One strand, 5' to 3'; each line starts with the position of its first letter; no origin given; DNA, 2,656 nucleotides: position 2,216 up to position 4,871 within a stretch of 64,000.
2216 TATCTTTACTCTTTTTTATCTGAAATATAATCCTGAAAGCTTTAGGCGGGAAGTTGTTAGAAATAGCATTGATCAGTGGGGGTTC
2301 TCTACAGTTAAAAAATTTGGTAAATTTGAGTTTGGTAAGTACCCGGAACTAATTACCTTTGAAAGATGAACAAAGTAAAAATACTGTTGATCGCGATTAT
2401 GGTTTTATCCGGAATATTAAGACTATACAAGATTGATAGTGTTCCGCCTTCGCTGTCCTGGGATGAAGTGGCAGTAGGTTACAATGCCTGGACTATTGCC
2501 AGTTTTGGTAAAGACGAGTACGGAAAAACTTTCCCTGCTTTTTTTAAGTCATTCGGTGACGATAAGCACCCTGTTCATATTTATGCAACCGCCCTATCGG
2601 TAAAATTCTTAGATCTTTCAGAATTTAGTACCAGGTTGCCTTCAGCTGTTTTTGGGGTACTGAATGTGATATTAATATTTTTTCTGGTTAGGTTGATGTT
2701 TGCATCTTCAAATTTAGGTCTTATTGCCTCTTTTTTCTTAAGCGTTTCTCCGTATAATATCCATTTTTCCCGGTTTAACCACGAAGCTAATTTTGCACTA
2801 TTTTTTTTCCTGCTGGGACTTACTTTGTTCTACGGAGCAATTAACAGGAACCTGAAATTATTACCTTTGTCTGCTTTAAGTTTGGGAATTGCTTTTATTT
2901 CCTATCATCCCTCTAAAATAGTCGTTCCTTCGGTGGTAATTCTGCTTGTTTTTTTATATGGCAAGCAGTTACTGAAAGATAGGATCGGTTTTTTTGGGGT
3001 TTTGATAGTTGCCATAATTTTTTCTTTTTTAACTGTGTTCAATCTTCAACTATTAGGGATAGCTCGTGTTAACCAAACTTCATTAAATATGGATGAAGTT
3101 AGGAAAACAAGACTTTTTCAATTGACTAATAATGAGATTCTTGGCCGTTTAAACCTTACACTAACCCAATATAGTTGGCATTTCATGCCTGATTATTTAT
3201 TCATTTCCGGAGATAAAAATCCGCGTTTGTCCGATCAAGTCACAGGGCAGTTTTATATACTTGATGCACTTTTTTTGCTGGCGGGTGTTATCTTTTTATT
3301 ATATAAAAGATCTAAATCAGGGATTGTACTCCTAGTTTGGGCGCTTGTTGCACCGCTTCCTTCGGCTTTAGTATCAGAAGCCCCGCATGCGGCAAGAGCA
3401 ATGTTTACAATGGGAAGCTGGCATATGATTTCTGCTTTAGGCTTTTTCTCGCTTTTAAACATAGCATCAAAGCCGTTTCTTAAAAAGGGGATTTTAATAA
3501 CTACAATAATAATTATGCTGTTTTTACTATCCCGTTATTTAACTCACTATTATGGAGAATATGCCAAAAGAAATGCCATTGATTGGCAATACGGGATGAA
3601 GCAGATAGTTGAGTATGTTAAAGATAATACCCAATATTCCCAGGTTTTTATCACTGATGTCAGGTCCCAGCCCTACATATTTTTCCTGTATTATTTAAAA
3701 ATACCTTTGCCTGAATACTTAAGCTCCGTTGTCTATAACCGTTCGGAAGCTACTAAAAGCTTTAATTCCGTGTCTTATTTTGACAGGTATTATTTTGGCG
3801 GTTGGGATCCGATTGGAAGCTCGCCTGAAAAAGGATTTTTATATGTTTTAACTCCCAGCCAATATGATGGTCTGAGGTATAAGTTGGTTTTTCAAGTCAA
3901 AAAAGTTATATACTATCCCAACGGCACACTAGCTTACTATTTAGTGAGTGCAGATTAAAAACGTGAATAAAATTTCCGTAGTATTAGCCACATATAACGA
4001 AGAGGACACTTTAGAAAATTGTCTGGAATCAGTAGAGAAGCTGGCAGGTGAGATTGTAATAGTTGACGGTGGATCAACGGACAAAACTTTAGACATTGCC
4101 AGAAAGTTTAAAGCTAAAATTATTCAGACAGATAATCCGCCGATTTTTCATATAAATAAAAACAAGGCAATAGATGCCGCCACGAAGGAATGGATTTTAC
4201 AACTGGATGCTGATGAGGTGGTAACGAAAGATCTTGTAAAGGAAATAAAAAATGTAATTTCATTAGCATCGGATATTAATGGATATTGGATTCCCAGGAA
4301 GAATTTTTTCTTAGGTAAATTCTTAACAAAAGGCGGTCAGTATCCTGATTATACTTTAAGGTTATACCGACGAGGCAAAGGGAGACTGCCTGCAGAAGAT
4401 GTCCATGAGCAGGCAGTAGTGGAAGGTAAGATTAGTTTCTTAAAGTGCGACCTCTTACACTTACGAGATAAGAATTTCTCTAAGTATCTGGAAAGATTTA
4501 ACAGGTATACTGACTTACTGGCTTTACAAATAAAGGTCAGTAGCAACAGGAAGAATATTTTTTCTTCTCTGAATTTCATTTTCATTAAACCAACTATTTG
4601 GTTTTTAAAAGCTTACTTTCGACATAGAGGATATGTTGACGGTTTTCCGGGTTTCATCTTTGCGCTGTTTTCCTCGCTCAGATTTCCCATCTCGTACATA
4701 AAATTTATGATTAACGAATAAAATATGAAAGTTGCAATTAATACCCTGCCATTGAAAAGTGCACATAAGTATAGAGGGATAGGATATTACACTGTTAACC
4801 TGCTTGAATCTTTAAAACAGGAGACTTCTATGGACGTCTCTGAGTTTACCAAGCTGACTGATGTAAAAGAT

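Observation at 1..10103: Tandem triplication of PMT_2/GT39-like GT-C enzymes in an operon with a DPM1-like GT2 gene, GT4 enzymes and a flippase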

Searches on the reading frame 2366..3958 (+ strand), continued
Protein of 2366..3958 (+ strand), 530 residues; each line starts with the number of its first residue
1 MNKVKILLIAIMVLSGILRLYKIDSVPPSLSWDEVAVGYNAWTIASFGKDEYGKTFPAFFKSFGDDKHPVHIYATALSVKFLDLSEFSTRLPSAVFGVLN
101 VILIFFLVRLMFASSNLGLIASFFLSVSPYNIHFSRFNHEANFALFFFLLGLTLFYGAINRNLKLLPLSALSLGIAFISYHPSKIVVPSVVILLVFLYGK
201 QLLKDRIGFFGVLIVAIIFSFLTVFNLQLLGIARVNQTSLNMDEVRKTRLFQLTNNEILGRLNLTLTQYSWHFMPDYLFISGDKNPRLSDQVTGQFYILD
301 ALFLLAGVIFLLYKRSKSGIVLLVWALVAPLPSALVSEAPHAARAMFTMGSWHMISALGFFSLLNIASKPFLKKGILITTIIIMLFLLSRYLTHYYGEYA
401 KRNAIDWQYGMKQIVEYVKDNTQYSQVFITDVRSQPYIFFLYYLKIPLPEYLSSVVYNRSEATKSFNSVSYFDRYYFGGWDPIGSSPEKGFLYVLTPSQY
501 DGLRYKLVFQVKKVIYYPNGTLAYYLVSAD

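Call 38: predict_structure(alignment_id=A2)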
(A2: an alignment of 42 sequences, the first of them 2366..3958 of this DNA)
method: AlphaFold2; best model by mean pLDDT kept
length: 530 residues; sequences in the alignment: 42
mean_pLDDT: 91.6   pTM: 0.91
mean pLDDT of the five models: 91.6, 90.6, 90.5, 85.7, 83.9
residues with pLDDT >= 90: 388; 70-90: 125; 50-70: 17; < 50: 0
segments of 3 or more residues with pLDDT < 50: none
pLDDT, mean of each block of 10 residues (from residue 1): 91 97 90 92 94 88 75 94 95 96 98 97 97 90 96 97 94 95 95 96 91 96 89 76 93 96 96 92 85 88 95 95 97 91 94 98 94 96 96 92 86 95 92 85 96 87 66 88 77 92 88 94 92
secondary structure, 60 per line:
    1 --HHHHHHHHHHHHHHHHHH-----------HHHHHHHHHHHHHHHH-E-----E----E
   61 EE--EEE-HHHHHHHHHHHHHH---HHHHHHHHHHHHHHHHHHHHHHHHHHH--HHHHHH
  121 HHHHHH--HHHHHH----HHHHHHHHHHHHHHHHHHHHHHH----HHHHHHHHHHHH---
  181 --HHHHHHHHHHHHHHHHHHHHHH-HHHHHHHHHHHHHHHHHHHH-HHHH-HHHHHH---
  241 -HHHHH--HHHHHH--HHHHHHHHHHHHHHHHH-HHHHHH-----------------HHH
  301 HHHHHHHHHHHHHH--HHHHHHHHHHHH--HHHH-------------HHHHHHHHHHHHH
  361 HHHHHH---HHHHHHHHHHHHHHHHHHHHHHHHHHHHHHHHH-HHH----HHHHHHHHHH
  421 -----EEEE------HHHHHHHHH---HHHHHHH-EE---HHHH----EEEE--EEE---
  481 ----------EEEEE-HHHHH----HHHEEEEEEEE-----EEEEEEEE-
elements in order: H3-20 H32-47 E60-62 E65-67 H69-82 H86-112 H115-126 H129-134 H139-161 H166-177 H183-204 H206-225 H227-230 H232-237 H242-246 H249-254 H257-273 H275-280 H298-314 H317-328 H331-334 H348-366 H370-402 H411-420 E426-429 H436-444 H448-454 H461-464 E469-472 E475-477 E491-495 H497-501 E509-516 E522-529

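Call 40: fold_search(model_id=the predicted structure, library=pdb)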
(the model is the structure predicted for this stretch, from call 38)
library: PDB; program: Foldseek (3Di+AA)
matches with E <= 10: 320; with E <= 0.001: 22
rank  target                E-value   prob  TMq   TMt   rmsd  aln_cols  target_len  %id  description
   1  5gmy_A                5.8e-08  1.00  0.51  0.34  12.4       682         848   14  Crystal structure of the Archaeoglobus fulgidus oligosaccharyltransferase (O29867_ARCFU) tethered with an acceptor pep (released 2017-02-01)
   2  8b6l_I                6.6e-08  1.00  0.53  0.42  11.5       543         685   14  Subtomogram average of the human Sec61-TRAP-OSTA-translocon (released 2022-12-07)
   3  6gxc_A                6.6e-08  1.00  0.53  0.41  12.7       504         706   17  Bacterial oligosaccharyltransferase PglB in complex with an inhibitory peptide and a reactive lipid-linked oligosaccha (released 2018-11-14)
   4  3rce_A                1.3e-07  1.00  0.51  0.41  12.2       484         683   18  Bacterial oligosaccharyltransferase PglB (released 2011-06-15)
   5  7e9s_A                1.3e-07  1.00  0.47  0.31  12.2       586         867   13  Archaeal oligosaccharyltransferase AglB from Archaeoglobus fulgidus in complex with an inhibitory peptide and a dolich (released 2021-09-08)
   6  5ogl_A                1.4e-07  1.00  0.52  0.41  12.6       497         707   17  Structure of bacterial oligosaccharyltransferase PglB in complex with an acceptor peptide and an lipid-linked oligosac (released 2017-10-25)
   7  5f15                  2.5e-07  1.00  0.55  0.54   9.9       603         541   12  Crystal Structure of ArnT from Cupriavidus metallidurans bound to Undecaprenyl phosphate (released 2016-02-17)
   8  3wak                  2.5e-07  1.00  0.48  0.32  13.3       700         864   13  Crystal structure of the Archaeoglobus fulgidus oligosaccharyltransferase (O29867_ARCFU) in the apo form (released 2013-10-30)
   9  9n9j_I                2.7e-07  1.00  0.53  0.42  12.3       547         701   13  Structure of a GRP94 folding intermediate engaged with a CCDC134- and FKBP11-bound secretory translocon (released 2025-11-19)
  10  3waj                  3.5e-07  1.00  0.50  0.35  11.4       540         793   14  Crystal structure of the Archaeoglobus fulgidus oligosaccharyltransferase (O29867_ARCFU) complex with Zn and sulfate (released 2013-10-30)
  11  5ezm                  4.2e-07  1.00  0.51  0.50  11.4       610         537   12  Crystal Structure of ArnT from Cupriavidus metallidurans in the apo state (released 2016-02-17)
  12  8agc_A                1.1e-06  1.00  0.54  0.43  11.2       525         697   13  Structure of yeast oligosaccharylransferase complex with lipid-linked oligosaccharide and non-acceptor peptide bound (released 2022-12-07)
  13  8age_A                1.4e-06  1.00  0.51  0.43  10.6       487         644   12  Structure of yeast oligosaccharylransferase complex with acceptor peptide bound (released 2022-12-07)
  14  6s7o_A                2.2e-06  1.00  0.50  0.42  12.0       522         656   14  Cryo-EM structure of human oligosaccharyltransferase complex OST-A (released 2019-12-18)
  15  9s6t_A                4.9e-06  1.00  0.54  0.58   8.5       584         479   14  Ternary cryo-EM structure of chicken ALG12 with Dol25-PP-GlcNAc2Man7, Dol25-P-Man, and Fab (released 2026-03-18)
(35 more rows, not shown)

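Call 87: find_related_loci(query=A2, collection=genome_contigs, flank=10000)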
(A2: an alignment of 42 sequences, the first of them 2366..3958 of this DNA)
Query A2 (530 aa) in genome_contigs; peptide patterns used: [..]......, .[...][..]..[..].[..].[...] (x = any residue, [..] = any of these).
211 stretches matched a pattern; 139 encode a relative of the query (tblastn E <= 1e-3); the best 80 are kept; 79 distinct loci.
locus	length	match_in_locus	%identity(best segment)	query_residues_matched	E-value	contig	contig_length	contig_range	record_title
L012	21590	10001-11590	84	1-530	0e+0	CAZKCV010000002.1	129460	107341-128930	MAG TPA_asm: uncultured Gammaproteobacteria bacterium isolate binchicken_co251_142 genome assembly, contig: NODE_217_len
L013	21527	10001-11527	69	19-528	0e+0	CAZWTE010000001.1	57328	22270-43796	MAG TPA_asm: uncultured Gammaproteobacteria bacterium isolate binchicken_co144_909 genome assembly, contig: NODE_1211_le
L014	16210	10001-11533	61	18-529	0e+0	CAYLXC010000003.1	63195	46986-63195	MAG TPA_asm: uncultured Gammaproteobacteria bacterium isolate SRP178908_co2_35 genome assembly, contig: NODE_89_length_6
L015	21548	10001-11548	60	1-528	0e+0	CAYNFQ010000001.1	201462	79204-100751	MAG TPA_asm: uncultured Gammaproteobacteria bacterium isolate binchicken_co110_279 genome assembly, contig: NODE_160_len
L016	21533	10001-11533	61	18-528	0e+0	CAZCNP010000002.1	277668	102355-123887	MAG TPA_asm: uncultured Gammaproteobacteria bacterium isolate binchicken_co38_1123 genome assembly, contig: NODE_94_leng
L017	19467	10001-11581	59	1-528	0e+0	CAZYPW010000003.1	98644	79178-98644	MAG TPA_asm: uncultured Gammaproteobacteria bacterium isolate binchicken_co38_269 genome assembly, contig: NODE_541_leng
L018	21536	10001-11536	58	19-530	0e+0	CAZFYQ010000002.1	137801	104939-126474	MAG TPA_asm: uncultured Gammaproteobacteria bacterium isolate SRP200132_co1_341 genome assembly, contig: NODE_108_length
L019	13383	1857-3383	57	19-530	0e+0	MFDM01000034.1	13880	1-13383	MAG: Candidatus Daviesbacteria bacterium RIFCSPLOWO2_01_FULL_39_12 rifcsplowo2_01_scaffold_9823, whole genome shotgun se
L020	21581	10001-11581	57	2-528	0e+0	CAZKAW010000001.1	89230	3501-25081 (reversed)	MAG TPA_asm: uncultured Gammaproteobacteria bacterium isolate binchicken_co38_470 genome assembly, contig: NODE_653_leng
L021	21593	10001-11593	56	3-528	0e+0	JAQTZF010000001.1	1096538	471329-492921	MAG: Candidatus Daviesbacteria bacterium isolate STC_54 NODE_2_length_1096538_cov_10.617223_Sandtown_C, whole genome sho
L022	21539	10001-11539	55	5-528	0e+0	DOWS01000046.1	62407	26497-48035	MAG TPA_asm: Candidatus Daviesbacteria bacterium isolate UBA9644 contig_3810, whole genome shotgun sequence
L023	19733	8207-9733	57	19-528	0e+0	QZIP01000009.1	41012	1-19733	MAG: Candidatus Parcubacteria bacterium isolate SURF_62 Ga0104751_1001381, whole genome shotgun sequence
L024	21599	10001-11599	55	1-528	1e-180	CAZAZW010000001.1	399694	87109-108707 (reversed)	MAG TPA_asm: uncultured Gammaproteobacteria bacterium isolate SRP090828_co2_161 genome assembly, contig: NODE_2_length_3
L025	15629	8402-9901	53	1-530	5e-180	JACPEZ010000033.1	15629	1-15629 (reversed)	MAG: Candidatus Daviesbacteria bacterium isolate NC_groundwater_348_Ag_B-0.1um_41_18 GD18-4_B1_scaffold_688207, whole ge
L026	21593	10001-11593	52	3-528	1e-175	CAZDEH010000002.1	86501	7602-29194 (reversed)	MAG TPA_asm: uncultured Gammaproteobacteria bacterium isolate SRP050083_co3_643 genome assembly, contig: NODE_98_length_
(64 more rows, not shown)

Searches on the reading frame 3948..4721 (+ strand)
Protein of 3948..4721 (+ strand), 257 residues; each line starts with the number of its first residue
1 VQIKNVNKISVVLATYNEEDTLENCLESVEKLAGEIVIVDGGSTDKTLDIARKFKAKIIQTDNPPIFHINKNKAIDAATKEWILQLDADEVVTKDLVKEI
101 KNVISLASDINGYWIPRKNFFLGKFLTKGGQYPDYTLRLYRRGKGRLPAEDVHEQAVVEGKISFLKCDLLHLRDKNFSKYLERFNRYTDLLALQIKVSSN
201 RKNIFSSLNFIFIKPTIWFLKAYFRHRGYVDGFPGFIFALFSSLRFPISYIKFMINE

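Call 5: search_protein_families(library=pfam, proteins=[window:3948-4721:+], max_evalue=0.01)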
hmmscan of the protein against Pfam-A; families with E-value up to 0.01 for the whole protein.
window:3948-4721:+ (257 aa): 4 families
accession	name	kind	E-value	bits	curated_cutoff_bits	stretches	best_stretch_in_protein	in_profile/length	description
PF00535.33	Glycos_transf_2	-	2.1e-22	80.3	23.3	1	10-111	1-111/168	Glycosyl transferase family 2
PF13704.12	Glyco_tranf_2_4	-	1.8e-06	28.8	27.5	1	17-95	2-87/98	Glycosyl transferase family 2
PF13641.12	Glyco_tranf_2_3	-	9.8e-05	22.9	27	1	9-102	3-109/230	Glycosyltransferase like family 2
PF10111.15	Glyco_tranf_2_2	-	0.002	18.1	27.3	1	10-105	1-107/276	Glycosyltransferase like family 2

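Call 13: search_protein_families(library=ncbifam, proteins=[window:3948-4721:+], max_evalue=0.01)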
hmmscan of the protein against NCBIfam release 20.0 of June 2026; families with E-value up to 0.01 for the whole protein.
window:3948-4721:+ (257 aa): 19 families
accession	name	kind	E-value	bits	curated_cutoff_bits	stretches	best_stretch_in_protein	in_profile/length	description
TIGR04283.1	glyco_like_mftF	equivalog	1.7e-15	57.3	182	1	9-112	1-105/221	TIGR04283 family arsenosugar biosynthesis glycosyltransferase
TIGR04195.1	S_glycosyl_SunS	equivalog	1e-12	47.7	350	1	8-105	58-156/421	SunS family peptide S-glycosyltransferase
NF007482.0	PRK10073.1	equivalog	1.5e-11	43.9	423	1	5-100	4-106/334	glycosyltransferase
NF010496.0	PRK13915.1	equivalog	2e-09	36.9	262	1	2-63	26-93/307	glucosyl-3-phosphoglycerate synthase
NF041391.1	DPhHxTase_Halo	equivalog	2.3e-09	36.5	375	1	14-109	2-98/213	dolichyl-phosphate hexose transferase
NF041875.1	EPS_EpsD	equivalog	5.7e-09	35.8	370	1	9-99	1-99/325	exopolysaccharide biosynthesis glycosyltransferase EpsD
TIGR04182.1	glyco_TIGR04182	equivalog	1e-07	31.7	325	1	9-95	2-88/293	S-layer glycoprotein N-glycosyltransferase AglJ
TIGR03937.1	PgaC_IcaA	equivalog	2e-07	30.4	422.3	1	2-97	40-143/407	poly-beta-1,6-N-acetyl-D-glucosamine synthase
NF038302.1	EPS_HpsE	equivalog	6.8e-07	28.5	300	1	8-102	2-109/307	hormogonium polysaccharide biosynthesis glycosyltransferase HpsE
NF047683.1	TeichurnBiosyTuaG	equivalog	1.2e-06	28.4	400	1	5-97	4-104/252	teichuronic acid biosynthesis protein TuaG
NF053739.1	GlytfEpsEBac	equivalog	1.3e-06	27.6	450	1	8-93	2-96/265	glycosyltransferase EpsE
NF045692.1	OglycostaseCruG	equivalog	2.2e-06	26.9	600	1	4-102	38-150/386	2'-O-glycosyltransferase CruG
NF050050.1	ProtGlycPglI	equivalog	2.6e-06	27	500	1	7-99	2-103/306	GalNAc(5)-diNAcBac-PP-undecaprenol beta-1,3-glucosyltransferase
TIGR03111.1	glyc2_xrt_Gpos1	hypoth_equivalog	6.6e-06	25.2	363.95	1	3-100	45-152/439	TIGR03111 family XrtG-associated glycosyltransferase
TIGR03965.1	mycofact_glyco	equivalog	0.00013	21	280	1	5-94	72-169/467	mycofactocin biosynthesis glycosyltransferase MftF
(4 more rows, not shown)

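Call 14: search_solved_structures(query=window:3948-4721:+, max_evalue=0.001)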
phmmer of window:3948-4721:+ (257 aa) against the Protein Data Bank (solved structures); distinct sequences matched with E-value up to 0.001: 13.
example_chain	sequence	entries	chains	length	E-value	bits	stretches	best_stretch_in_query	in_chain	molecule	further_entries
22ao_A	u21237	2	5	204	2.2e-16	63.1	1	9-171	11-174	GmaR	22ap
7msp_A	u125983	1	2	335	4.6e-09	39.1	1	10-103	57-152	SPbeta prophage-derived glycosyltransferase SunS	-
7msk_A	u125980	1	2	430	6.3e-09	38.7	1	10-106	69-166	Glyco_trans_2-like domain-containing protein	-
7msn_A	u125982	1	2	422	6.9e-09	38.6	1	10-103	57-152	SPbeta prophage-derived glycosyltransferase SunS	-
9omj_A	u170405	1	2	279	5.2e-07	32.4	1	9-104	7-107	Glycosyltransferase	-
9omm_A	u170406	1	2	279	5.5e-07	32.3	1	9-104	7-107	Glycosyltransferase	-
9omh_A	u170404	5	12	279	5.5e-07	32.3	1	9-104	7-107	Glycosyltransferase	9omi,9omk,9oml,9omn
6p61_A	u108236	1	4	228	8.5e-07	31.7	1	4-105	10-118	Glycosyltransferase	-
5tze_C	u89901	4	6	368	1.5e-05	27.7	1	8-101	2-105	Glycosyl transferase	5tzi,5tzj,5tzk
5tz8_A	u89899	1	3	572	2.8e-05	26.7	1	8-101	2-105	Glycosyl transferase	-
2z87_A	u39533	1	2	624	0.00017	24.2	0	3-99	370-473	Chondroitin synthase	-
2z86_A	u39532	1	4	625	0.00017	24.2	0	3-99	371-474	Chondroitin synthase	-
3bcv_A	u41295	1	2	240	0.0005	22.7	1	6-104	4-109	Putative glycosyltransferase protein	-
